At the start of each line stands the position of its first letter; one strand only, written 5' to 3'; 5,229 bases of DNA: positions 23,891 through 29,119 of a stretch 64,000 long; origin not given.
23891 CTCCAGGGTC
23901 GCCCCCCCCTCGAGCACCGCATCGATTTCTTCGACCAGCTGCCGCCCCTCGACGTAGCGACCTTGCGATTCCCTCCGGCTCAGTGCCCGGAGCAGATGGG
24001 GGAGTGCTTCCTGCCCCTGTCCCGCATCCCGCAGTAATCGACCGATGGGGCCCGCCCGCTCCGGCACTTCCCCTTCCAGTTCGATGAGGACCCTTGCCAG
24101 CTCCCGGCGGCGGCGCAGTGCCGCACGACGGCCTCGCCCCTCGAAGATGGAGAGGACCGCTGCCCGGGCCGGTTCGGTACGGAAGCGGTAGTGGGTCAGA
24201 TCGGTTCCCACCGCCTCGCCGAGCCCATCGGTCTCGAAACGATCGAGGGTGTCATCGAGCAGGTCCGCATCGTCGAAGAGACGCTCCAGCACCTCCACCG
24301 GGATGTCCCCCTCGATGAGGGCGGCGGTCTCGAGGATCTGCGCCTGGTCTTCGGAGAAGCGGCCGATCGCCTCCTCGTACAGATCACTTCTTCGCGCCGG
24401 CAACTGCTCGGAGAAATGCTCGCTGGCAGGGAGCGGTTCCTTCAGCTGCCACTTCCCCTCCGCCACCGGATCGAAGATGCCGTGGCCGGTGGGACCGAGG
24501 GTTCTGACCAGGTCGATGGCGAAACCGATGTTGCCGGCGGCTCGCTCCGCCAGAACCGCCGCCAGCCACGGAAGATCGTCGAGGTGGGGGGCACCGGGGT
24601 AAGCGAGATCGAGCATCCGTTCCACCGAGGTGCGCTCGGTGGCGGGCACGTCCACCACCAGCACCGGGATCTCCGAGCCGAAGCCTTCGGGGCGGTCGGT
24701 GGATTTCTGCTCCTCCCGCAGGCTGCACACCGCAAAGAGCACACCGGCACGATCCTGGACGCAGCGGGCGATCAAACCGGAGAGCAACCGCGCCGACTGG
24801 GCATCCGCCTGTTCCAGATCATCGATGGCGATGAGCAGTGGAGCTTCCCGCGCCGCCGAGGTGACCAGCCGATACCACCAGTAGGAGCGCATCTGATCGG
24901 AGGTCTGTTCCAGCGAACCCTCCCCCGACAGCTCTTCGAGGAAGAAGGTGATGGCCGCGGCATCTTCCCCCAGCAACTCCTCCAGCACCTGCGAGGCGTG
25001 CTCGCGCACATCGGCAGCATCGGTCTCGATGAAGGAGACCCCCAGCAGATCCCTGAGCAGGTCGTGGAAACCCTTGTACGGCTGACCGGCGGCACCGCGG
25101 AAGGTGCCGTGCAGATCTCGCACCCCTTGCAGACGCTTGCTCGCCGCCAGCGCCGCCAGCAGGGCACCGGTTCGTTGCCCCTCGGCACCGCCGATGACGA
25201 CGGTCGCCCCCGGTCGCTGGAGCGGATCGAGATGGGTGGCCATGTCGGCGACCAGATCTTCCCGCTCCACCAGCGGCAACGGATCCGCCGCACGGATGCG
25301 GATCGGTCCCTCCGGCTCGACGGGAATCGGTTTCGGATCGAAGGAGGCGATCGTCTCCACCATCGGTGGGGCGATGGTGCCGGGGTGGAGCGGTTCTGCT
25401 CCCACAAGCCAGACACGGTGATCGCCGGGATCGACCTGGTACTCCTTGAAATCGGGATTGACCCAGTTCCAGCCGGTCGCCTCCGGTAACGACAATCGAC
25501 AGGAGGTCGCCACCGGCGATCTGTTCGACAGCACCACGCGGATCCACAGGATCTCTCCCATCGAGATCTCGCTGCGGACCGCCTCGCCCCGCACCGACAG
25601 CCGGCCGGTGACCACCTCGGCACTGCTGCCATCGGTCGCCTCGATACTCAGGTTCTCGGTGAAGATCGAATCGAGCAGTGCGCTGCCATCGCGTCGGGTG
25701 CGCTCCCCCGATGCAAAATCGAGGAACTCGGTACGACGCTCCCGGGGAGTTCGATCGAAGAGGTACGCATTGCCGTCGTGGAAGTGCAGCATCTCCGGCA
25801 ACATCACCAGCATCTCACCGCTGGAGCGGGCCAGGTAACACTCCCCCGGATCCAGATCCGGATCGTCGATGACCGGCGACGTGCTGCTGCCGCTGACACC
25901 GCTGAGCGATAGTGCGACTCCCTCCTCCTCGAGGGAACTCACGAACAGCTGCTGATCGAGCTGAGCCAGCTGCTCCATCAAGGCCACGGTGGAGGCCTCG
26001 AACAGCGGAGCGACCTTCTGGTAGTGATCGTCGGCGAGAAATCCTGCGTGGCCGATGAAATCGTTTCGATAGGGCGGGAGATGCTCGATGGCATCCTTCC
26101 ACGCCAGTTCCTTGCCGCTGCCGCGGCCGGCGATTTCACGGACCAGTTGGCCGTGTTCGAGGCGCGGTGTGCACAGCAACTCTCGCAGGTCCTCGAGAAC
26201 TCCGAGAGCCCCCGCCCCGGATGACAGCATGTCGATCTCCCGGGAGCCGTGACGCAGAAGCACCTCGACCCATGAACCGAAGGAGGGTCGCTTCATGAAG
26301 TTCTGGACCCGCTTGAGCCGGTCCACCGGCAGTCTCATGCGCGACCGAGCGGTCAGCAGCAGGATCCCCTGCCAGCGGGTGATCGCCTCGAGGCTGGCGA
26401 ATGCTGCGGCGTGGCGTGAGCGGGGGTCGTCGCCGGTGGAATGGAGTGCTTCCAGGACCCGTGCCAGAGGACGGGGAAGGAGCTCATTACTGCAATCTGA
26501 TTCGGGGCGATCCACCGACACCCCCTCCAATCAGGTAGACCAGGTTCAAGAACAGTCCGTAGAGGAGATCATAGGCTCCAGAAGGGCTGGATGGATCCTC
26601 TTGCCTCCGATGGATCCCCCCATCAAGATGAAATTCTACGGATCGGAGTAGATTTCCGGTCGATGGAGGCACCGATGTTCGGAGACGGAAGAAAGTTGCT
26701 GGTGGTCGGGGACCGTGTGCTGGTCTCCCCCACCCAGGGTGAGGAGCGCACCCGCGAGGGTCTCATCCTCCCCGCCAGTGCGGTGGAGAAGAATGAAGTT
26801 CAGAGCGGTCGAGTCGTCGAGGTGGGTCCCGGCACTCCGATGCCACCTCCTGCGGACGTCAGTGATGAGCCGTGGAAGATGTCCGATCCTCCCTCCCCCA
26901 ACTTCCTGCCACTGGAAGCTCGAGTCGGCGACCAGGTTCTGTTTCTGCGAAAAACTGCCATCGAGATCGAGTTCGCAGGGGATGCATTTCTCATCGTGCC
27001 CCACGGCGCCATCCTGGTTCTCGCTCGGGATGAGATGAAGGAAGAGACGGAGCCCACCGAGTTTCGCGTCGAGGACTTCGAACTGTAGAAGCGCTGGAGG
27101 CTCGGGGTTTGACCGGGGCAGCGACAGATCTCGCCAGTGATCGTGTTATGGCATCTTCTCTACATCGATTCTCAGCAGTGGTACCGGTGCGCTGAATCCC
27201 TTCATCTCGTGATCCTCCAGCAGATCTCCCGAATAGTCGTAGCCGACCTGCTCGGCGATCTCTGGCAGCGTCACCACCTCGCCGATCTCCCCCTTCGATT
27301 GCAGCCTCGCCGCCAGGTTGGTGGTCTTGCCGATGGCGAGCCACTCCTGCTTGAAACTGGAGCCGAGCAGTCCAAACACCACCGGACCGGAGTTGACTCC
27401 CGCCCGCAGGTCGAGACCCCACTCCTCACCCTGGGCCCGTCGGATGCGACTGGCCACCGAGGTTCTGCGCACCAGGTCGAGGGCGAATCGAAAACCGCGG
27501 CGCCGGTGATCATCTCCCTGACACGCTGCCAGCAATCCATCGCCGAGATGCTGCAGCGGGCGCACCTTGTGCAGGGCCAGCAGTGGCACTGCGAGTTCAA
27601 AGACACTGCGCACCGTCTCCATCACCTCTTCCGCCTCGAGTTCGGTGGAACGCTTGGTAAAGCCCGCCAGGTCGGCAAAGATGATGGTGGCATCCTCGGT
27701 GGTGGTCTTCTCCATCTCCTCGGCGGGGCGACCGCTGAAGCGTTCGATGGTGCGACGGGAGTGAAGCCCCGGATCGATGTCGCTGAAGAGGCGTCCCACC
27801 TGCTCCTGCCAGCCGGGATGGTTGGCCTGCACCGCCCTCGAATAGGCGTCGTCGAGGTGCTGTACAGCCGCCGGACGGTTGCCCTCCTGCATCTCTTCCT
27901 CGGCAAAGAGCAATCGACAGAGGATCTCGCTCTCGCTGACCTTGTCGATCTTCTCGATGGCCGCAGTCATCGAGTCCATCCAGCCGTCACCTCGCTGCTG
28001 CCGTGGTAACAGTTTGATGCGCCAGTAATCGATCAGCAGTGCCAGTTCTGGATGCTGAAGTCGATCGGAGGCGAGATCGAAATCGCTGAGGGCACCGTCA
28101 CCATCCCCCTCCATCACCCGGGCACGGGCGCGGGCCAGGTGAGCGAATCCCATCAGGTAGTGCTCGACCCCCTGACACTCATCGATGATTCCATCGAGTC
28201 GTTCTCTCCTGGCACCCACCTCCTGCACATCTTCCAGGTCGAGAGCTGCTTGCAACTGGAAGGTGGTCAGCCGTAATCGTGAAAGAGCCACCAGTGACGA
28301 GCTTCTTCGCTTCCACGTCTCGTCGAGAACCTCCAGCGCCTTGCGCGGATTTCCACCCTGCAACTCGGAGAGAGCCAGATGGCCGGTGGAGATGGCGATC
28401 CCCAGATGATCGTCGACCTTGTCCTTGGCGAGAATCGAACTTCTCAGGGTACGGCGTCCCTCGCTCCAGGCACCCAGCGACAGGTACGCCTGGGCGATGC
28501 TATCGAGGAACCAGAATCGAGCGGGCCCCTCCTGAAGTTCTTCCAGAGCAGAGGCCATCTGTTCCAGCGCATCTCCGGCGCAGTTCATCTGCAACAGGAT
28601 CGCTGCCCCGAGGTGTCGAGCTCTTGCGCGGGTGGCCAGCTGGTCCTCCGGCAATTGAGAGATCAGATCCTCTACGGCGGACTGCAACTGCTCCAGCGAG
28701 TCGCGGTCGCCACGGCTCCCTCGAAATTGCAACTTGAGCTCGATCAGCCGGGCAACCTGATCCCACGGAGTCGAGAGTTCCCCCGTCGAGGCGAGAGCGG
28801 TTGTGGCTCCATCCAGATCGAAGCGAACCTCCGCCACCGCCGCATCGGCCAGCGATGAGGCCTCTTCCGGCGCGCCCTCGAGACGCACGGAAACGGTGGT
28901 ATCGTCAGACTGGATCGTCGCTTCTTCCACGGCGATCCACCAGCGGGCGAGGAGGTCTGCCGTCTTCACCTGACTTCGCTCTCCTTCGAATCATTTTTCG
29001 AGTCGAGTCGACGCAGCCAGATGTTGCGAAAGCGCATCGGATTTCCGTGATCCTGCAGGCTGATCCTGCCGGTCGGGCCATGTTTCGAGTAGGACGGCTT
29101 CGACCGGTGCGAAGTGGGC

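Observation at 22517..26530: Avs/NLR-like giant protein: unknown N-terminal domain + STAND NTPase with degenerate P-loop + TPR array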

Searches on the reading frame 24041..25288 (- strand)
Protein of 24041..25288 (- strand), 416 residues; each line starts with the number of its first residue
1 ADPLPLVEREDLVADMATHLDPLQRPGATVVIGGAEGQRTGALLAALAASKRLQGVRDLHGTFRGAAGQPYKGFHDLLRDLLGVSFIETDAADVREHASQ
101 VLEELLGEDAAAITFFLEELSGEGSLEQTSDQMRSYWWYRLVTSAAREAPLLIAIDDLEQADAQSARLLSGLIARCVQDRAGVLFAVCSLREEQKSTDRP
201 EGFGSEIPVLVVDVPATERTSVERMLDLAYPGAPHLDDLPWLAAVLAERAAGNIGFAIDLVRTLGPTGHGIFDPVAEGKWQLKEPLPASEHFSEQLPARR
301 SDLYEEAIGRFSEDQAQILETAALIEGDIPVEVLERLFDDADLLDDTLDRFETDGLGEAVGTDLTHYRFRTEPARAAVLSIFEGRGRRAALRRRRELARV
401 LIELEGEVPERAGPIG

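Call 38: search_solved_structures(query=A5, max_evalue=10, show_alignments=2)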
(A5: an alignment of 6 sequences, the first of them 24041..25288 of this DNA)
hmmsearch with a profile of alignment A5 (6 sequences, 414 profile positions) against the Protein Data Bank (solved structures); distinct sequences matched with E-value up to 10: 13.
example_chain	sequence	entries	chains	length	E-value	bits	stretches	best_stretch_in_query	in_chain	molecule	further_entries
9iuk_A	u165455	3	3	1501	0.013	17.7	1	11-63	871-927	Pleiotropic ABC efflux transporter of multiple drugs CDR1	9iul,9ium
6cy1_A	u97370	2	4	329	0.052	15.8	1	21-64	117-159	Signal recognition particle receptor FtsY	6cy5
9s2c_A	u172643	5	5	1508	0.066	15.4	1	9-54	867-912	Pleiotropic ABC efflux transporter of multiple drugs CDR1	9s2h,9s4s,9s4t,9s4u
4ak9_A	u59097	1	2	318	0.068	15.4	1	20-73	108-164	CPFTSY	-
8wtm_A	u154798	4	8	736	0.069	15.4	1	12-64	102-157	ABC transporter G family member 16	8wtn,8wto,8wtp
7p03_A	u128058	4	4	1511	0.28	13.4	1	10-53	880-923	Pleiotropic ABC efflux transporter of multiple drugs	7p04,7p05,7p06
8gk7_A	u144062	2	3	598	0.42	12.8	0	80-134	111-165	Lipid A export ATP-binding/permease protein MsbA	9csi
7met_A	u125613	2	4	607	0.44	12.7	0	80-134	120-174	ATP-dependent lipid A-core flippase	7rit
6c2u_A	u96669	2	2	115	0.69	12.1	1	12-66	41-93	phosphate-loop protein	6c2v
5l3r_B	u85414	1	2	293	1.5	11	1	26-72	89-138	Cell division protein FtsY homolog, chloroplastic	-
3b9q_A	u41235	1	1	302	1.7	10.8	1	26-72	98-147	Chloroplast SRP receptor homolog, alpha subunit CPFTSY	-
8rix_A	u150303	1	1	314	1.8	10.7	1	26-72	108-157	Cell division protein FtsY homolog, chloroplastic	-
2og2_A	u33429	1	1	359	2.4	10.3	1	26-72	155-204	Putative signal recognition particle receptor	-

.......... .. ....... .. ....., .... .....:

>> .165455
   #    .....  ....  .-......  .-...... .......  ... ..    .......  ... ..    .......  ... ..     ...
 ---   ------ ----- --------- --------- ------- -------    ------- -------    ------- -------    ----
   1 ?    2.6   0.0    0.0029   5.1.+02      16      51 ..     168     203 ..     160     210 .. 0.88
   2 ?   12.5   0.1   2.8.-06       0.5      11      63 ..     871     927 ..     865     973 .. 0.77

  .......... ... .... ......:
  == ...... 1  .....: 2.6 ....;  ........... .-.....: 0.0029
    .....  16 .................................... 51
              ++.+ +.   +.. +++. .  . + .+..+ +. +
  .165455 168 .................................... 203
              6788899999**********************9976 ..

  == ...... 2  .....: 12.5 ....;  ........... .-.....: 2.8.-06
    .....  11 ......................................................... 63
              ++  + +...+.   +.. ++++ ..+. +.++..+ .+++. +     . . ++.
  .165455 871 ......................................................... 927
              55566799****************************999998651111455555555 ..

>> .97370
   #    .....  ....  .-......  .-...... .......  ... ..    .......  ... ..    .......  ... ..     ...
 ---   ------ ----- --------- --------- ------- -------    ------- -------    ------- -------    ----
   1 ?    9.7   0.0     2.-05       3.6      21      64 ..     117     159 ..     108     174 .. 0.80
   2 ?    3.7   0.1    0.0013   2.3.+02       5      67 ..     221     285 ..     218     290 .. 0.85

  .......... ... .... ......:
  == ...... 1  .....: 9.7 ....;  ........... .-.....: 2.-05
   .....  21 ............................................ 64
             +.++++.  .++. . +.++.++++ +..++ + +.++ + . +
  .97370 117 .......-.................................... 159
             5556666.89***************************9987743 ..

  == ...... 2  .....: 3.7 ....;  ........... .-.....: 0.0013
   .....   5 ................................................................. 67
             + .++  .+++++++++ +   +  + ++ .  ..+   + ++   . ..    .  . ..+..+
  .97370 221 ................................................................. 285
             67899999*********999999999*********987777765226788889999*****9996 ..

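Call 39: search_protein_families(library=pfam, alignment_id=A5, max_evalue=1)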
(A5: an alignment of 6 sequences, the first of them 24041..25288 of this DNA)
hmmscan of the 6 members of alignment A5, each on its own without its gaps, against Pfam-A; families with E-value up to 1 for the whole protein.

A. member 1, window:24041-25288:- (416 aa): 2 families
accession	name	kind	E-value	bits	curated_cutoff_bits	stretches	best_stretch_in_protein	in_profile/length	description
PF13191.12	AAA_16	-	2.2e-06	28.7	32.6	1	5-175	1-158/167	AAA ATPase domain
PF10304.15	RTP1_C2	-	0.13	12.4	21.1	1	94-105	21-32/34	Required for nuclear transport of RNA pol II C-terminus 2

B. families by the number of members that match (of 6 scanned): 31 families (the first 25 are shown)
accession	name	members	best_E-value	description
PF13191.12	AAA_16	6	6.9e-16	AAA ATPase domain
PF13401.12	AAA_22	3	1.5e-07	AAA domain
PF05729.18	NACHT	2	2.6e-08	NACHT domain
PF13604.12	AAA_30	2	1.2e-05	AAA domain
PF13245.12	AAA_19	2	0.0067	AAA domain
PF25199.1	nSTAND_NTPase5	1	4.6e-05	Novel STAND NTPase 5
PF24883.2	NPHP3_N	1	0.0013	Nephrocystin 3, N-terminal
PF00005.33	ABC_tran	1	0.0025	ABC transporter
PF00931.28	NB-ARC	1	0.0034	NB-ARC domain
PF13555.12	AAA_29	1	0.0099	P-loop containing region of AAA domain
PF03193.22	RsgA_GTPase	1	0.011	RsgA GTPase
PF01637.24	ATPase_2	1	0.013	ATPase domain predominantly from Archaea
PF00004.35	AAA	1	0.017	ATPase family associated with various cellular activities (AAA)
PF02463.25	SMC_N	1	0.028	RecF/RecN/SMC N terminal domain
PF03308.22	MeaB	1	0.049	Methylmalonyl Co-A mutase-associated GTPase MeaB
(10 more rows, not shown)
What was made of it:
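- On STAND NTPase (AAA_16 / MalT-type branch): NACHT (2.6e-8), AAA_22, nSTAND5 and NB-ARC match the canonical-loop relatives (call 39).
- Checked: All 6 family members tested match AAA_16 (best E=6.9e-16), and the canonical relatives also hit NACHT, AAA_22 and nSTAND families (call 39).
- The NTPase is of the AAA_16/MalT signalling type (call 39).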

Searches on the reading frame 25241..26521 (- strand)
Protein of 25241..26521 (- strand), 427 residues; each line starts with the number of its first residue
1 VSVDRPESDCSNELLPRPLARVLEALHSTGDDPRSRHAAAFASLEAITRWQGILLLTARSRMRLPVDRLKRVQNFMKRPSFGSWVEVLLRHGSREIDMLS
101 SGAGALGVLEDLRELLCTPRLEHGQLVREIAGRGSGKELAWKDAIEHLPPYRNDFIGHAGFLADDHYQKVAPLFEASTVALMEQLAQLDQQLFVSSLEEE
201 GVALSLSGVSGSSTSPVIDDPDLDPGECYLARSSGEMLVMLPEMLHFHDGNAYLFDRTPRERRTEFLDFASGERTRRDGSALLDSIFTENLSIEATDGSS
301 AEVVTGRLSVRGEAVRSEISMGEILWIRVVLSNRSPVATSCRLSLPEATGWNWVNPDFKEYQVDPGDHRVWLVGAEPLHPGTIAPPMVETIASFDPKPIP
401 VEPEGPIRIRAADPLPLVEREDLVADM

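Call 28: predict_structure(alignment_id=A2)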
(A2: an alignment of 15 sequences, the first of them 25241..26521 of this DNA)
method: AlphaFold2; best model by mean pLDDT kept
length: 427 residues; sequences in the alignment: 15
mean_pLDDT: 84.0   pTM: 0.70
mean pLDDT of the five models: 84.0, 83.9, 83.0, 81.9, 80.5
residues with pLDDT >= 90: 202; 70-90: 160; 50-70: 40; < 50: 25
segments of 3 or more residues with pLDDT < 50: 1-8, 298-306, 414-419
pLDDT, mean of each block of 10 residues (from residue 1): 39 89 93 92 96 96 90 93 96 73 83 96 96 89 95 75 86 96 94 88 88 79 86 91 91 89 86 82 85 65 52 82 87 81 88 79 82 91 90 80 85 54 54
secondary structure, 60 per line:
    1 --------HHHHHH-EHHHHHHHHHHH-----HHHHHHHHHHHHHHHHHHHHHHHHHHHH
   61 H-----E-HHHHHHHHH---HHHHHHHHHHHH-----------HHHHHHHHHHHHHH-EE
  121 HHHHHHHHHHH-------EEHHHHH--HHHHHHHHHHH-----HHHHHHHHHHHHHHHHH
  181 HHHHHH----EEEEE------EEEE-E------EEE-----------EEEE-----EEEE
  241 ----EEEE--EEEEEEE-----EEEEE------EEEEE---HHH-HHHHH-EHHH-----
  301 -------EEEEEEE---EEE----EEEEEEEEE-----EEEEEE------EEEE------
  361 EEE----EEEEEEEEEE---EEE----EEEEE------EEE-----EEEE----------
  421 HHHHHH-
elements in order: H9-14 H17-27 H33-61 H69-77 H81-92 H104-117 H121-131 H141-145 H148-158 H164-186 E191-195 E202-205 E214-216 E228-231 E237-240 E245-248 E251-257 E263-267 E274-278 H286-290 E308-314 E318-320 E325-333 E339-344 E351-354 E361-363 E368-377 E381-383 E388-392 E399-401 E407-410 H421-426
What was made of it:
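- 25292..25600 (-): Ig-like beta-sandwich spacer (residues about 311-413). Model in call 28.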

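Call 32: fold_search(model_id=the predicted structure, library=pdb)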
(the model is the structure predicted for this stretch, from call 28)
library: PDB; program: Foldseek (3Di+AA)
matches with E <= 10: 1899; with E <= 0.001: 125
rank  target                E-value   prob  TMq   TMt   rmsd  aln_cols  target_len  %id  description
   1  9fyn                  5.8e-06  1.00  0.20  0.12  17.4       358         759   11  Lacto-N-biosidase from Trueperella pyogenes (released 2024-10-09)
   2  8b5l_v                8.8e-06  1.00  0.20  0.47   4.6       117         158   17  Cryo-EM structure of ribosome-Sec61-TRAP (TRanslocon Associated Protein) translocon complex (released 2023-03-01)
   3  6rqj_A                2.3e-05  1.00  0.22  0.10  24.7       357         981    8  Structure of human complement C5 complexed with tick inhibitors OmCI, RaCI1 and CirpT1 (released 2020-01-08)
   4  8btk_TB               3.0e-05  1.00  0.21  0.49   5.3       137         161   18  Structure of the TRAP complex with the Sec translocon and a translating ribosome (released 2023-05-24)
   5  8coe_A                3.0e-05  1.00  0.20  0.10  25.2       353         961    8  complement C5 in complex with the LCP0195 nanobody (released 2024-01-03)
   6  8csw                  3.5e-05  1.00  0.18  0.12  18.5       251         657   12  Local refinement of protein 4.2 in Class 2 of erythrocyte ankyrin-1 complex (released 2022-07-20)
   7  2e6j_MODEL_1_A        5.1e-05  1.00  0.19  0.59   3.8       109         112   11  Solution structure of the C-terminal PapD-like domain from human HYDIN protein (released 2007-07-03)
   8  5jpm_B                5.1e-05  1.00  0.25  0.15  21.5       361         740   12  Structure of the complex of human complement C4 with MASP-2 rebuilt using iMDFF (released 2016-08-10)
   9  7uzs                  5.1e-05  1.00  0.19  0.13  19.7       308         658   11  Protein 4.2 (local refinement from consensus reconstruction of ankyrin complex classes) (released 2022-07-20)
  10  7sqc_F1               5.4e-05  1.00  0.18  0.17  30.7       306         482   11  Ciliary C1 central pair apparatus isolated from Chlamydomonas reinhardtii (released 2022-04-13)
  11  7sqc_F0               6.0e-05  1.00  0.18  0.25  30.7       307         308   12  Ciliary C1 central pair apparatus isolated from Chlamydomonas reinhardtii (released 2022-04-13)
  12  7sqc_T0               8.2e-05  0.99  0.16  0.13  30.7       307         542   13  Ciliary C1 central pair apparatus isolated from Chlamydomonas reinhardtii (released 2022-04-13)
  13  3frp_G                8.7e-05  1.00  0.21  0.39   3.4       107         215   11  Crystal Structure of Cobra Venom Factor, a Co-factor for C3- and C5 convertase CVFBb (released 2009-04-28)
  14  5jtw_B                8.7e-05  1.00  0.20  0.14   3.3       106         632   14  Crystal structure of complement C4b re-refined using iMDFF (released 2016-08-10)
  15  9qk2_G                8.7e-05  1.00  0.26  0.12  22.5       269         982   12  Structure of the Complement classical and lectin pathway C3 convertase in complex with substrate C3 (released 2025-12-24)
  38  2kl6_MODEL_1_A        1.9e-04  1.00  0.16  0.49   5.3       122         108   11  Solution NMR structure of the CARDB domain of PF1109 from Pyrococcus furiosus. Northeast Structural Genomics C (released 2009-08-25)
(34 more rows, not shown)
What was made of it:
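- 25292..25600 (-): Foldseek against the PDB matches CARDB (2kl6), complement MG domains, PapD-like and TRAP-beta folds at E around 1e-5 to 1e-4 (call 32).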

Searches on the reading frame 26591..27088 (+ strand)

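Call 12: search_protein_families(library=pfam, proteins=[window:26591-27088:+], max_evalue=0.001)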
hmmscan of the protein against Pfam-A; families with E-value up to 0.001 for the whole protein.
window:26591-27088:+ (165 aa): 1 family
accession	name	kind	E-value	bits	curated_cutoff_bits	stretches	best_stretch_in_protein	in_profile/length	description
PF00166.26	Cpn10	-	6.4e-13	49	21.1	1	39-83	5-47/93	Chaperonin 10 Kd subunit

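Call 100: search_protein_families(library=padloc, proteins=[window:26591-27088:+], max_evalue=0.001)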
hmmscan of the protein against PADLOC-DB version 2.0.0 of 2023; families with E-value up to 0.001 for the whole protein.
window:26591-27088:+ (165 aa): 0 families

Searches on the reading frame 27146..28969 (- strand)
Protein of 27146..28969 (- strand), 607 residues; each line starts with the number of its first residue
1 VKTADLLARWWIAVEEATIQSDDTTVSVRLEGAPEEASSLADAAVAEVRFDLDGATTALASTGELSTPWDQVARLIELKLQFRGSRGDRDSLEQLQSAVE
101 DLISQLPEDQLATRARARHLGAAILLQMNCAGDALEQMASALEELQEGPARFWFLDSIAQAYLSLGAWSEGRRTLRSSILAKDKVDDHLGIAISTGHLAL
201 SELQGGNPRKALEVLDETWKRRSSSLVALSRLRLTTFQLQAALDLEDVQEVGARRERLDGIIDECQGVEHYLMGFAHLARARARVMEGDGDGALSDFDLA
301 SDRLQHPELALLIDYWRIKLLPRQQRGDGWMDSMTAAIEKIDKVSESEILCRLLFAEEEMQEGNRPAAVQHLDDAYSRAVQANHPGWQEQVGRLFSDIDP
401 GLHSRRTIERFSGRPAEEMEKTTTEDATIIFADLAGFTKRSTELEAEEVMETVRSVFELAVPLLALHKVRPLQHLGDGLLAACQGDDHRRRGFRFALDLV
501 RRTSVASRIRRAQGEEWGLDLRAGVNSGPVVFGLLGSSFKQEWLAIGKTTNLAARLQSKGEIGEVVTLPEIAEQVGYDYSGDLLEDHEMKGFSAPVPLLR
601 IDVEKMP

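Call 12: search_protein_families(library=pfam, proteins=[window:27146-28969:-], max_evalue=0.001)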
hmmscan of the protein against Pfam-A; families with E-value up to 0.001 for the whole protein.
window:27146-28969:- (607 aa): 1 family
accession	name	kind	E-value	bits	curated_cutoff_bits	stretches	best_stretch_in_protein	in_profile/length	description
PF00211.25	Guanylate_cyc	-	2.7e-17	63.4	21.9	1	420-591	2-172/183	Adenylate and Guanylate cyclase catalytic domain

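Call 69: search_protein_families(library=pfam, proteins=[window:27146-28969:-], max_evalue=0.5)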
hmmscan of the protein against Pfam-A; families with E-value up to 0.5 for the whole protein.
window:27146-28969:- (607 aa): 2 families
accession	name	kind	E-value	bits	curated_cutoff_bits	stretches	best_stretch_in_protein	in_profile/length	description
PF00211.25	Guanylate_cyc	-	2.7e-17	63.4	21.9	1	420-591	2-172/183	Adenylate and Guanylate cyclase catalytic domain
PF13424.12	TPR_12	-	0.0066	17.1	30.1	1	157-217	8-70/77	Tetratricopeptide repeat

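Call 100: search_protein_families(library=padloc, proteins=[window:27146-28969:-], max_evalue=0.001)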
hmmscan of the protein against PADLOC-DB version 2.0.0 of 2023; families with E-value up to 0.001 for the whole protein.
window:27146-28969:- (607 aa): 5 families
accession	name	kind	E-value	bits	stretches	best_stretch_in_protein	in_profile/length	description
PDLC00734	PycC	-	6.5e-15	53.1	1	421-557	184-321/374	Pycsar cyclase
PDLC02369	PycC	-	6.7e-08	30.4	1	414-578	34-194/248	-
PDLC02367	PycC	-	8.5e-07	26.6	1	425-559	42-176/226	-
PDLC00766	PycC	-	8.7e-05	20.1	1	424-559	41-179/232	Pycsar cyclase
PDLC02366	PycC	-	0.00014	18.9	0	505-567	132-194/486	-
